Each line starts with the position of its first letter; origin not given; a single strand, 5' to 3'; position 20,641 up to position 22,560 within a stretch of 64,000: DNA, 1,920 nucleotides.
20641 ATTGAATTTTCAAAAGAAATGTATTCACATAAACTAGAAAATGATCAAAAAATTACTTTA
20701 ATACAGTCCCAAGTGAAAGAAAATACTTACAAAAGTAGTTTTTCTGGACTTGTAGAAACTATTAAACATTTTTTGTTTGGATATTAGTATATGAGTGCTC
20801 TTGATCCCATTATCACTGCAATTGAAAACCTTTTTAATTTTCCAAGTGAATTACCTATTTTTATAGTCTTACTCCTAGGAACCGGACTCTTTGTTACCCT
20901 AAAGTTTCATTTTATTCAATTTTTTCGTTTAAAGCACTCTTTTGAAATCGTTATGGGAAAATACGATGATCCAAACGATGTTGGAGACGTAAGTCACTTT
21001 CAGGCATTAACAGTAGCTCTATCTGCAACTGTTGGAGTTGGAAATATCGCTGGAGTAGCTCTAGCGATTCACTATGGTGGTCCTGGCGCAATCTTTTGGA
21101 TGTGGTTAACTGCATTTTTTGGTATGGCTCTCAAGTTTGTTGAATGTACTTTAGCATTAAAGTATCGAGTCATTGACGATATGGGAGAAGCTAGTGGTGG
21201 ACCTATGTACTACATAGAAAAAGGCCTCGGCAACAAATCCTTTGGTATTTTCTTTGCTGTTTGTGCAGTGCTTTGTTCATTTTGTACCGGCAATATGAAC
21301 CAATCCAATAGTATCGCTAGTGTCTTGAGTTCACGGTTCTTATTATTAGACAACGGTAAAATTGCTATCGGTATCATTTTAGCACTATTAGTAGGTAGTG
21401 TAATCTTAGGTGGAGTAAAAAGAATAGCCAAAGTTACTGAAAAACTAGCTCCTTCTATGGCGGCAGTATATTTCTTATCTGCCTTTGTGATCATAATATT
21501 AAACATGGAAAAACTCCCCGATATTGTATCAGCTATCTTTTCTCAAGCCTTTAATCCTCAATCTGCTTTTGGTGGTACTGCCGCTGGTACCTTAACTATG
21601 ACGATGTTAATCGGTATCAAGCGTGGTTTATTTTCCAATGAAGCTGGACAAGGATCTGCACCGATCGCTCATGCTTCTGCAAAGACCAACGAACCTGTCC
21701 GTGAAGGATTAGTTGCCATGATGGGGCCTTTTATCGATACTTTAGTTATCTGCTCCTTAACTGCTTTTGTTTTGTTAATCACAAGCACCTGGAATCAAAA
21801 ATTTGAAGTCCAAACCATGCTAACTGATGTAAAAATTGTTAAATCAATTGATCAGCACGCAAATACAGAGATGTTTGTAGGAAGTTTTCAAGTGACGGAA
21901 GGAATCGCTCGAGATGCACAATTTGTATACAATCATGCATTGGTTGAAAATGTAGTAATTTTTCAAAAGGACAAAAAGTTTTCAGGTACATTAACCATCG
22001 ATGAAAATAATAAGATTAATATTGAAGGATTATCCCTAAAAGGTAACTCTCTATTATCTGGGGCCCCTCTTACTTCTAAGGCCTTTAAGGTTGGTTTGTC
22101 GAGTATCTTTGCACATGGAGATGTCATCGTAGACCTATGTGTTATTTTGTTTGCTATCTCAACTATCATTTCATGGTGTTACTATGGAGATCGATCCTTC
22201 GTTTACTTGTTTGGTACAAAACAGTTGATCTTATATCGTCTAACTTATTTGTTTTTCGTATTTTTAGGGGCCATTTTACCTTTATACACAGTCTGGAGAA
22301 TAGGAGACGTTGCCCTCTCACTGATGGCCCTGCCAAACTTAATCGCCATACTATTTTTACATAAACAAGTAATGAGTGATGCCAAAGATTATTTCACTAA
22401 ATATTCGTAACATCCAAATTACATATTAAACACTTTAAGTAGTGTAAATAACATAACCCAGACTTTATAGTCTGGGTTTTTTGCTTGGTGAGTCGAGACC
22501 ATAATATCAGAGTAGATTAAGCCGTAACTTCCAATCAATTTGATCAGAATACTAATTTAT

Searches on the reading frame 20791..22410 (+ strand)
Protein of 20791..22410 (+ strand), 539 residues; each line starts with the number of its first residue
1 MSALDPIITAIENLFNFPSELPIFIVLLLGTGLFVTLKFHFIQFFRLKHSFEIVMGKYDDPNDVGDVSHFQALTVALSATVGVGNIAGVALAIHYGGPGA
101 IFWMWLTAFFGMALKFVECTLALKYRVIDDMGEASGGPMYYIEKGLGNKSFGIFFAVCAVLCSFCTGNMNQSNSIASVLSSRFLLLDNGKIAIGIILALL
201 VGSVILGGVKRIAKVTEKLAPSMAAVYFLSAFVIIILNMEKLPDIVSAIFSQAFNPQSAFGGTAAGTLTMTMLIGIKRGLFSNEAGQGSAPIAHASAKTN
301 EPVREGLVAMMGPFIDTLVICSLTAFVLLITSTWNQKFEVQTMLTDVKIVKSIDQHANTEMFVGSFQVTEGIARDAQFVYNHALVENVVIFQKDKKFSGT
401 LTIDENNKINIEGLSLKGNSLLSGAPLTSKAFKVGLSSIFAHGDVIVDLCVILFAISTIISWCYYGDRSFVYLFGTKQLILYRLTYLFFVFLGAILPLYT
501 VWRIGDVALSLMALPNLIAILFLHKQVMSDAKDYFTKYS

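Call 38: search_protein_families(library=pfam, proteins=[window:20791-22410:+], max_evalue=0.00001)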
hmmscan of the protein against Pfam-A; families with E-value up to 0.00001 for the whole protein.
window:20791-22410:+ (539 aa): 1 family
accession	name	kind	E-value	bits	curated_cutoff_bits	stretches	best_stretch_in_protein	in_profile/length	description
PF01235.23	Na_Ala_symp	-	6.6e-138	460.7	24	1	62-537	8-382/392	Sodium:alanine symporter family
